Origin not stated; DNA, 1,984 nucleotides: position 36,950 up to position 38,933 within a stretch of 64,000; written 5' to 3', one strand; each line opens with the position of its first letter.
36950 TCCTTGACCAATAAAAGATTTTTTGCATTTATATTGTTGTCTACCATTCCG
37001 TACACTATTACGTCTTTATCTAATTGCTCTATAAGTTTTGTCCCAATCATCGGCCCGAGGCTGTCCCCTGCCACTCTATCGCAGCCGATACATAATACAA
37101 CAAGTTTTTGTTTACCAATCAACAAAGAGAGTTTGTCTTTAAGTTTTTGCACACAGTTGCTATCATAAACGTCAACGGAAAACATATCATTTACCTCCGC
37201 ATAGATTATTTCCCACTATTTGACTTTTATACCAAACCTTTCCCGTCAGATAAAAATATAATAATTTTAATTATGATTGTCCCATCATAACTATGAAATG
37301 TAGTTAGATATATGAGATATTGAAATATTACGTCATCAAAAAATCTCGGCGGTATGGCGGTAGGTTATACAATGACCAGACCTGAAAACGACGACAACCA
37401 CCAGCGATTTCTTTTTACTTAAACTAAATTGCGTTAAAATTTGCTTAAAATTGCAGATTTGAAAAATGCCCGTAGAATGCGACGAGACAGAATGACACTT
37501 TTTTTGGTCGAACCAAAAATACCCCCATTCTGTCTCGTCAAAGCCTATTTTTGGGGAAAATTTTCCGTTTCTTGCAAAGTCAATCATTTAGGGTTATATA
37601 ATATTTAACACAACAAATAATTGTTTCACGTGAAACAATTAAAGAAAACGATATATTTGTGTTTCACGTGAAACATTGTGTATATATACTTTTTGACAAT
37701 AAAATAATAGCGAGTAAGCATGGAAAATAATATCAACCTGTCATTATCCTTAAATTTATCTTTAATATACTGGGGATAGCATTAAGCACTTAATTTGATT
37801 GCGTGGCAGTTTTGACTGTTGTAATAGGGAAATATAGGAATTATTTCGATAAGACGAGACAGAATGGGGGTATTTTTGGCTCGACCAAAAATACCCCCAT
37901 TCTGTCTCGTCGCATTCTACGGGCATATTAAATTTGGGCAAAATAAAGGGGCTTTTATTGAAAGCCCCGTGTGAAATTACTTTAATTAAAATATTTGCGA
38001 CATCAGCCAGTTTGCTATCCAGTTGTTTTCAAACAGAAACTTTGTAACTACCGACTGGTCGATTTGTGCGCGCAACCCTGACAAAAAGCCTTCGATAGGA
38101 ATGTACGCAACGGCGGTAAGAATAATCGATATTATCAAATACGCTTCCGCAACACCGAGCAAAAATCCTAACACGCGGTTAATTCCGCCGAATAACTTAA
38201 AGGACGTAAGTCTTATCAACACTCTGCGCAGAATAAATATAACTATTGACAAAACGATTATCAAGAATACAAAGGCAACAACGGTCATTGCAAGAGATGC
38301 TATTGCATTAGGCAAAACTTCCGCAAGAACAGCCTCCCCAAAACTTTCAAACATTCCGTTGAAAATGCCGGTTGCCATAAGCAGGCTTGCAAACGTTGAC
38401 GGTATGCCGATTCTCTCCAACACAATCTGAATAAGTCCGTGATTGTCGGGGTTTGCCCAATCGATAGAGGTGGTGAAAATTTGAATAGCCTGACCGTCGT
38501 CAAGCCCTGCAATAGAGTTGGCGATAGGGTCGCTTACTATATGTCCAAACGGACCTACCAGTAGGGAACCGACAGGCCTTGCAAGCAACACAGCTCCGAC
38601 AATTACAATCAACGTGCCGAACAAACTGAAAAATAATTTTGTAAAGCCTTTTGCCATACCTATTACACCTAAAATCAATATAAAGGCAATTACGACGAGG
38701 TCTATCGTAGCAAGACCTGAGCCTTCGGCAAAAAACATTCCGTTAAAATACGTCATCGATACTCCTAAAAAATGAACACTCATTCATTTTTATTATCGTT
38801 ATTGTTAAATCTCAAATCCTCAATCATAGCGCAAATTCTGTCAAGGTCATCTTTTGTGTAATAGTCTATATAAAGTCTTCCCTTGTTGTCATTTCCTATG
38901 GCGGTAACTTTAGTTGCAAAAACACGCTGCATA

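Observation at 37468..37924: Two perfect parS sites inside a 457-bp cassette bounded by 72-bp inverted repeats that are themselves long palindromes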

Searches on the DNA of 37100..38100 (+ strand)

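Call 8: search_rna_families(source=window, start=37100, end=38100, threshold=evalue, max_evalue=10)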
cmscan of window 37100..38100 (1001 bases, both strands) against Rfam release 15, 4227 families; matches with E-value up to 10: 11.
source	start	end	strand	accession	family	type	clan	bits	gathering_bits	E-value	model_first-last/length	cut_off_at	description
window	37837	37926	-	RF01698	Chloroflexi-1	Gene; sRNA;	-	24.6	80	0.017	1-84/84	no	Chloroflexi-1 RNA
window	37856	37910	+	RF04127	MIR8007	Gene; miRNA;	-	22.6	195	0.086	1-226/226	no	MIR8007 microRNA precursor family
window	37481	37541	+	RF03621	MIR4245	Gene; miRNA;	-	19.8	74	1.4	1-128/128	no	MIR4245 microRNA precursor family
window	37596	37687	+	RF04199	MIR6027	Gene; miRNA;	-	18.5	95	0.5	1-159/159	no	MIR6027 microRNA precursor family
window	37613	37681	+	RF03709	MIR1878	Gene; miRNA;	-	18.5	70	2.1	1-100/100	no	MIR1878 microRNA precursor family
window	37817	37899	+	RF00220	Rhino_CRE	Cis-reg;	-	18.1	45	1.6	1-86/86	no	Human rhinovirus internal cis-acting regulatory element (CRE)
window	37868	37898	+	RF03339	mir-3047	Gene; miRNA;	-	18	53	1.8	1-61/61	no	mir-3047 microRNA precursor family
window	37264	37384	+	RF02035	IMES-2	Gene;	-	15.5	54.7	0.27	1-141/141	no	IMES-2 RNA motif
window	37621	37674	-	RF04127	MIR8007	Gene; miRNA;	-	13.6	195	9.9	1-226/226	no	MIR8007 microRNA precursor family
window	37849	37915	-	RF01264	snR83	Gene; snRNA; snoRNA; HACA-box;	CL00023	12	75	5.3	54-118/308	no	Small nucleolar RNA snR83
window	37260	37292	-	RF01259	snR63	Gene; snRNA; snoRNA; CD-box;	CL00061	10.4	50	5.8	1-255/255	no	Small nucleolar RNA snR63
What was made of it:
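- On Structured RNA family (Rfam): The best Rfam hit is 24.6 bits against a gathering score of 80 (call 8).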

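Call 34: search_dna_similar(query=window:37440-37950:+, collection=plasmids, mode=distant, max_evalue=0.01)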
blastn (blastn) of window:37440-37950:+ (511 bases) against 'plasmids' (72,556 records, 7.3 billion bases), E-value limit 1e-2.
No match.

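Call 35: search_dna_similar(query=window:37440-37950:+, collection=phages, mode=distant, max_evalue=0.01)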
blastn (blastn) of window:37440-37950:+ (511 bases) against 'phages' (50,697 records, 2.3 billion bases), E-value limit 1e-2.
Records with a match: 8; places in all: 8; records where one place covers at least 80% of the query: 0.
Best place of each record, by identity: 90-95% 6; 80-90% 2.
By first word of the organism name: Lactobacillus 6; Bacteriophage 1; Clostridium 1.
By host as written in the record: Lactobacillus plantarum PA106 2; Lactobacillus plantarum 2; Lactobacillus pentosus KLDS1.0413; Lactobacillus plantarum KLDS1.0344 2; - 1; Clostridium perfringens 1.
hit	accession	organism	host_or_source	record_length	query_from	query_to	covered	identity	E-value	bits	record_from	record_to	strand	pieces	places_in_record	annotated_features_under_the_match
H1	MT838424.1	Bacteriophage sp.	human fecal samples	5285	180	238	12%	80.3%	1e-3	50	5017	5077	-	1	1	record has no annotation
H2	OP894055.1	Clostridium phage vB_CP_qdyz_P5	Clostridium perfringens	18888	143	198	11%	81.0%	1e-3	51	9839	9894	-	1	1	endolysin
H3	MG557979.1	Lactobacillus phage Lpa804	Lactobacillus plantarum PA106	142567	176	218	8%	91.1%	7e-6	57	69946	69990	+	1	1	none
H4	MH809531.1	Lactobacillus phage Bromius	Lactobacillus plantarum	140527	176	218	8%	91.1%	7e-6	57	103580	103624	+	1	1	none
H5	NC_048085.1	Lactobacillus phage Bromius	Lactobacillus plantarum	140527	176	218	8%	91.1%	7e-6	57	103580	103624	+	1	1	none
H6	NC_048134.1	Lactobacillus phage Lpa804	Lactobacillus plantarum PA106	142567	176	218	8%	91.1%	7e-6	57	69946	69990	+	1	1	none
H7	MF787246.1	Lactobacillus phage LpeD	Lactobacillus pentosus KLDS1.0413; ...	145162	173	207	7%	91.4%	3e-3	48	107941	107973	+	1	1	none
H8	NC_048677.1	Lactobacillus phage LpeD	Lactobacillus pentosus KLDS1.0413; ...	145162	173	207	7%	91.4%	3e-3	48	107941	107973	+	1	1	none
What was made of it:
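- Tried and rejected: Only the parS stretch hits a few Lactobacillus phages (calls 34, 35).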

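Call 79: build_rna_model(alignment_id=A2, structure=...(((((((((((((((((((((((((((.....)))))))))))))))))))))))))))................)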
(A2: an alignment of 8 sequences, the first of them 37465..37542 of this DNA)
Model R1 built from alignment A2 (8 sequences, 78 columns); structure: as given.
model positions 78; base pairs 27; branch points 0; effective number of sequences 1.82; information 0.725 bits per position. Calibrated on 0.2 Mb of random sequence (short: E-values are rough).
structure used (alignment columns):
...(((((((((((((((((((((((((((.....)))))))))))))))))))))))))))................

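Call 80: search_with_rna_model(model_id=R1, sources=[window, L016, L031, L032, L035, L036, L039, L042, L009, L001], max_evalue=10)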
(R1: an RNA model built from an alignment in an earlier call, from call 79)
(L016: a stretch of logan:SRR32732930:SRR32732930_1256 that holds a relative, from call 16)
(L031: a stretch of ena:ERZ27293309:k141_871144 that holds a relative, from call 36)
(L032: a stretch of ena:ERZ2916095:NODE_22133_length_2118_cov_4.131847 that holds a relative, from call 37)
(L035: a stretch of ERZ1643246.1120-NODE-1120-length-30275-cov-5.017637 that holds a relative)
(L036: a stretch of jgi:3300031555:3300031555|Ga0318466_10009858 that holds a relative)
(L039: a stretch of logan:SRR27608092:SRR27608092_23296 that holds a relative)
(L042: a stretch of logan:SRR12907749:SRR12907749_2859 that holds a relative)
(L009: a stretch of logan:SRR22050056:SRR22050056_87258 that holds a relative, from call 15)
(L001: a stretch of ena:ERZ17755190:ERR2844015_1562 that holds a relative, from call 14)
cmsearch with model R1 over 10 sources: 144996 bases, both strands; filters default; matches with E-value up to 10: 16.
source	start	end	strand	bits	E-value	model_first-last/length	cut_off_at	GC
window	37850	37927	+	102.7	7.8e-24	1-78/78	no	0.47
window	37465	37542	-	94.7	8.6e-22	1-78/78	no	0.44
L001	11201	11278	+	94.7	8.6e-22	1-78/78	no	0.44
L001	10830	10907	-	93.2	2.1e-21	1-78/78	no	0.44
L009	9937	10014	+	84.6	3.3e-19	1-78/78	no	0.46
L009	9544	9621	+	79.3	7.7e-18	1-78/78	no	0.44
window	37842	37914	-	71.1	9.6e-16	1-78/78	no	0.45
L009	9924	10001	-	56.4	5.7e-12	1-78/78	no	0.41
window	37478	37549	+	55.7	8.5e-12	1-78/78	no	0.43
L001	11194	11265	-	55.7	8.5e-12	1-78/78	no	0.43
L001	10843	10917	+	53.7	2.7e-11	1-78/78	no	0.4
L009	9528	9608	-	38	2.8e-07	1-78/78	no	0.41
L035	4187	4246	+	14.2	0.35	8-58/78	no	0.38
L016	9372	9441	-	13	0.72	1-78/78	no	0.43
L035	4187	4246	-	12.1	1.2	8-58/78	no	0.38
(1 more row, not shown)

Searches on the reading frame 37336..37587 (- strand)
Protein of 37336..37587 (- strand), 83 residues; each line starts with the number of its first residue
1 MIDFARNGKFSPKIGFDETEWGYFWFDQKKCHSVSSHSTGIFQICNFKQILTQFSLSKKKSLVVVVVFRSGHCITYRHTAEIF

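Call 4: search_protein_families(library=pfam, proteins=[window:37336-37587:-])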
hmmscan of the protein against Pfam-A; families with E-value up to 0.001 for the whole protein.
window:37336-37587:- (83 aa): 0 families

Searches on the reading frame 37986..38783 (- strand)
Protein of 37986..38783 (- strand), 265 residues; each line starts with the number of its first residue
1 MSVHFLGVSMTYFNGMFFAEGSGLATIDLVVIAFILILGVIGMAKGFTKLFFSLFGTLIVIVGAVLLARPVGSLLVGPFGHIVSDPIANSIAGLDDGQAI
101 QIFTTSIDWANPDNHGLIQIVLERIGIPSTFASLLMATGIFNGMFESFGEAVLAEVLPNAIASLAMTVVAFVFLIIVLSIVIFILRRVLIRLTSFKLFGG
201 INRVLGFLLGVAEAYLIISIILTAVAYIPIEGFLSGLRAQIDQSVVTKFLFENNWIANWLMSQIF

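Call 4: search_protein_families(library=pfam, proteins=[window:37986-38783:-])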
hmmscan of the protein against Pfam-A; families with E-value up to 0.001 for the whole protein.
window:37986-38783:- (265 aa): 1 family
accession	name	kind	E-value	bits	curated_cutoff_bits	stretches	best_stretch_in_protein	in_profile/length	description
PF02674.22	Colicin_V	-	1.1e-16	61.5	29.3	2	154-250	46-139/144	Colicin V production protein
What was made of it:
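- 37986..38783 (-): CvpA-domain membrane protein gene, last gene of the par operon. Pfam Colicin_V, 1.1e-16 (call 4).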

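Call 10: find_encoding_contigs(protein=window:37986-38783:-, flank=10000, max_places=10)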
Protein window:37986-38783:- (265 aa): no gene with exactly this product is on record in the collection.

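Call 13: find_homologous_proteins(query=window:37986-38783:-, max_evalue=1e-20)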
Query window:37986-38783:- (265 aa): 5 proteins with E <= 1e-20 among 7395 candidates.
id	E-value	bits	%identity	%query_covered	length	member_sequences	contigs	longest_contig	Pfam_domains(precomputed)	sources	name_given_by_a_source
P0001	4.5e-150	516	99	97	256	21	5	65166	PF02674.23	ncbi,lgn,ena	-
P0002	2.4e-132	458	85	97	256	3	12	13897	PF02674.23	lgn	-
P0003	1.4e-120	420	77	97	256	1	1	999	PF02674.23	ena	-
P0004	1.1e-85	306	59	96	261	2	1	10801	PF02674.23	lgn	-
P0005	2.2e-80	288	57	97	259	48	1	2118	PF02674.23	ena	-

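Call 14: find_encoding_contigs(protein=P0001, flank=10000, max_places=10)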
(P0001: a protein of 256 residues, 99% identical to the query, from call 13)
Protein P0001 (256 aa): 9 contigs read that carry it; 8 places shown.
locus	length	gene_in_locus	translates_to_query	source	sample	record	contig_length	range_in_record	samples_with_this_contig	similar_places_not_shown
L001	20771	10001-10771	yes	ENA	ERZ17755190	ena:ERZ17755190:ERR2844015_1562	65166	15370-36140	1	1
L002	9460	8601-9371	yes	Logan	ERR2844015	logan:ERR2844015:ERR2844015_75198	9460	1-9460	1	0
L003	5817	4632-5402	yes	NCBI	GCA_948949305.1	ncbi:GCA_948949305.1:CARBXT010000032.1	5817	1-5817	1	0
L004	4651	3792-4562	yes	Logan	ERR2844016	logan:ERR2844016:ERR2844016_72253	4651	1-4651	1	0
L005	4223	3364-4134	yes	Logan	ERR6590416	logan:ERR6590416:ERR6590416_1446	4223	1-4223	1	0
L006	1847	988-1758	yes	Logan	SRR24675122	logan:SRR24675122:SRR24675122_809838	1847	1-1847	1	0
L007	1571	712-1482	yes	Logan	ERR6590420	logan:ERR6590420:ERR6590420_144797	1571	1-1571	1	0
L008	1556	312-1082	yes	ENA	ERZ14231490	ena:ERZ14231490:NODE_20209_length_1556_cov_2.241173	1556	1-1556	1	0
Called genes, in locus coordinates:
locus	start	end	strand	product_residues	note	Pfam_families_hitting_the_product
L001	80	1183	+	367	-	PF00712:DNA_pol3_beta, PF02767:DNA_pol3_beta_2, PF02768:DNA_pol3_beta_3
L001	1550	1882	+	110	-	PF00825:Ribonuclease_P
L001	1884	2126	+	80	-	PF01809:YidD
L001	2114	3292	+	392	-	PF02096:60KD_IMP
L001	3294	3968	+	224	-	PF14804:Jag_N, PF13083:KH_KhpA-B, PF01424:R3H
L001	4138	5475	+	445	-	PF10396:TrmE_N, PF12631:MnmE_helical, PF00350:Dynamin_N (faint), PF01926:MMR_HSR1, PF02421:FeoB_N, PF04548:AIG1 (weak)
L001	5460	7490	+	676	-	PF01134:GIDA, PF07992:Pyr_redox_2 (weak), PF12831:FAD_oxidored (weak), PF21680:GIDA_C_1st, PF13932:SAM_GIDA_C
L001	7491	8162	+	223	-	PF02527:GidB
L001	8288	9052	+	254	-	PF00142:Fer4_NifH (weak), PF01656:CbiA, PF02374:ArsA_ATPase (weak), PF06564:CBP_BcsQ, PF09140:MipZ, PF10609:ParA (weak), PF13614:AAA_31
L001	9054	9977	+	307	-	PF02195:ParB_N, PF17762:HTH_ParB, PF01381:HTH_3 (weak)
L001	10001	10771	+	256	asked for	PF02674:Colicin_V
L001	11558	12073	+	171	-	PF06866:DUF1256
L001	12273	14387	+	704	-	PF06480:FtsH_ext (weak), PF00004:AAA, PF17862:AAA_lid_3, PF01434:Peptidase_M41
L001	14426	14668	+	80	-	-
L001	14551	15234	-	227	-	PF01259:SAICAR_synt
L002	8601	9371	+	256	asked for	PF02674:Colicin_V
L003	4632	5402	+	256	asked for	PF02674:Colicin_V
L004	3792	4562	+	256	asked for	PF02674:Colicin_V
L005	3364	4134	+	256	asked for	PF02674:Colicin_V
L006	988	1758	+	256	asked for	PF02674:Colicin_V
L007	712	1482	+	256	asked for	PF02674:Colicin_V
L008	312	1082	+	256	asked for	PF02674:Colicin_V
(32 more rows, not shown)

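Call 15: find_encoding_contigs(protein=P0002, flank=10000, max_places=10)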
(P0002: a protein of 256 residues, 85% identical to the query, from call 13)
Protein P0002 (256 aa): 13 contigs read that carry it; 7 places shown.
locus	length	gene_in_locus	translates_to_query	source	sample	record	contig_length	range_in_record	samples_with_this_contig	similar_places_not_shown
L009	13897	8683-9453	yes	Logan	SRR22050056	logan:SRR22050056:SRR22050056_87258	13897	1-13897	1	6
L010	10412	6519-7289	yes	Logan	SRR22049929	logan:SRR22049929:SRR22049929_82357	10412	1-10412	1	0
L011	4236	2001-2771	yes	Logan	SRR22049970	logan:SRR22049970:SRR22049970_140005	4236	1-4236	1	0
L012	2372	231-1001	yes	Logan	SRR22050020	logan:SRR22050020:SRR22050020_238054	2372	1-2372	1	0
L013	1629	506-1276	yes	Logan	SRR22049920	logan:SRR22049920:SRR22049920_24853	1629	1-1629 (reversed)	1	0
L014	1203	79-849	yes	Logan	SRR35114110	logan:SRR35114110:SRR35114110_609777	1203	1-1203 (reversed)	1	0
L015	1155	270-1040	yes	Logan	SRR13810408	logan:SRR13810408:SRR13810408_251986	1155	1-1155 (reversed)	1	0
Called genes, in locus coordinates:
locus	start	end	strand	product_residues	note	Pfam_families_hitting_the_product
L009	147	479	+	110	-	PF00825:Ribonuclease_P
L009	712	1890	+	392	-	PF02096:60KD_IMP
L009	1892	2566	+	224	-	PF14804:Jag_N, PF13083:KH_KhpA-B, PF01424:R3H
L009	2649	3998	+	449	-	PF10396:TrmE_N, PF12631:MnmE_helical, PF00350:Dynamin_N (faint), PF01926:MMR_HSR1, PF02421:FeoB_N, PF04548:AIG1 (weak)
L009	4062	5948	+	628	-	PF00890:FAD_binding_2 (faint), PF01134:GIDA, PF01266:DAO (faint), PF07992:Pyr_redox_2, PF21680:GIDA_C_1st, PF13932:SAM_GIDA_C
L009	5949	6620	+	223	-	PF02527:GidB, PF13847:Methyltransf_31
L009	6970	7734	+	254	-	PF00142:Fer4_NifH (weak), PF01656:CbiA, PF02374:ArsA_ATPase (weak), PF06564:CBP_BcsQ, PF09140:MipZ, PF10609:ParA (weak), PF13614:AAA_31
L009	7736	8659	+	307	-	PF02195:ParB_N, PF17762:HTH_ParB, PF01381:HTH_3 (weak)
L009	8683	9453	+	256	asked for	PF02674:Colicin_V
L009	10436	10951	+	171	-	PF06866:DUF1256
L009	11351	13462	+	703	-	PF06480:FtsH_ext (weak), PF00004:AAA, PF17862:AAA_lid_3, PF01434:Peptidase_M41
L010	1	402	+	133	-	?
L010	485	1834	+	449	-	PF10396:TrmE_N, PF12631:MnmE_helical, PF00350:Dynamin_N (faint), PF01926:MMR_HSR1, PF02421:FeoB_N, PF04548:AIG1 (weak)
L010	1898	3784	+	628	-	PF00890:FAD_binding_2 (faint), PF01134:GIDA, PF01266:DAO (faint), PF07992:Pyr_redox_2, PF21680:GIDA_C_1st, PF13932:SAM_GIDA_C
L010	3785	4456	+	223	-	PF02527:GidB, PF13847:Methyltransf_31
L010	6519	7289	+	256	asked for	PF02674:Colicin_V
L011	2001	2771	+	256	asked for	PF02674:Colicin_V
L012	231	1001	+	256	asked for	PF02674:Colicin_V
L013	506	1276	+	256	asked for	PF02674:Colicin_V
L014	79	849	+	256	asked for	PF02674:Colicin_V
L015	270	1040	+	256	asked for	PF02674:Colicin_V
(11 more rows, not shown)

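Call 16: find_encoding_contigs(protein=P0004, flank=10000, max_places=10)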
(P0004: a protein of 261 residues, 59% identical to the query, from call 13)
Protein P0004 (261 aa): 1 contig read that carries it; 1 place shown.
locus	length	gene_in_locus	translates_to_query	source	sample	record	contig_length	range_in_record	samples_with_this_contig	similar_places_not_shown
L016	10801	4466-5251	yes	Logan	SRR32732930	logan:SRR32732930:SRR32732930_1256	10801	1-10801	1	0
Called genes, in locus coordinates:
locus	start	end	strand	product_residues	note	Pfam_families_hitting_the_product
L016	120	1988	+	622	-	PF00890:FAD_binding_2 (weak), PF01134:GIDA, PF01266:DAO (faint), PF07992:Pyr_redox_2, PF12831:FAD_oxidored (weak), PF21680:GIDA_C_1st, PF13932:SAM_GIDA_C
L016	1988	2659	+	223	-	PF02527:GidB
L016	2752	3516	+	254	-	PF00142:Fer4_NifH (weak), PF01656:CbiA, PF02374:ArsA_ATPase, PF06564:CBP_BcsQ, PF09140:MipZ, PF10609:ParA (weak), PF13614:AAA_31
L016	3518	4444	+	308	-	PF02195:ParB_N, PF17762:HTH_ParB, PF01381:HTH_3 (faint)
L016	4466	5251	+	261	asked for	PF02674:Colicin_V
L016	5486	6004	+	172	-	PF06866:DUF1256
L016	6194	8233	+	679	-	PF06480:FtsH_ext (weak), PF00004:AAA, PF17862:AAA_lid_3, PF01434:Peptidase_M41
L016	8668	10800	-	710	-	?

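Call 36: find_encoding_contigs(protein=P0003, flank=3000, max_places=5)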
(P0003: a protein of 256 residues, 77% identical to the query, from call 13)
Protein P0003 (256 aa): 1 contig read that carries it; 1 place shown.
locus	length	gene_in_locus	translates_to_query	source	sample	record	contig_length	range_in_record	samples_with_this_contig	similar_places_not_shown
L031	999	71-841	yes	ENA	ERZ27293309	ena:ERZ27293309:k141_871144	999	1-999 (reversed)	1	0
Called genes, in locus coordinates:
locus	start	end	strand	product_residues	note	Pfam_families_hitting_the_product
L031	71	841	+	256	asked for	PF02674:Colicin_V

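Call 37: find_encoding_contigs(protein=P0005, flank=3000, max_places=5)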
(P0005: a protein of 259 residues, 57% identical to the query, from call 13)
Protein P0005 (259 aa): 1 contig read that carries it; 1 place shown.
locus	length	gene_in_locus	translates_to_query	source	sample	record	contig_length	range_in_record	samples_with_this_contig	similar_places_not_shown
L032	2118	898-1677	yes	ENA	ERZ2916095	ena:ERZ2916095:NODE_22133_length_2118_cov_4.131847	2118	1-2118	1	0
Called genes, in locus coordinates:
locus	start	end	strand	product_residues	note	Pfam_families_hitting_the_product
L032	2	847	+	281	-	?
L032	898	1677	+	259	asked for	PF02674:Colicin_V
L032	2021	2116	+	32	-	?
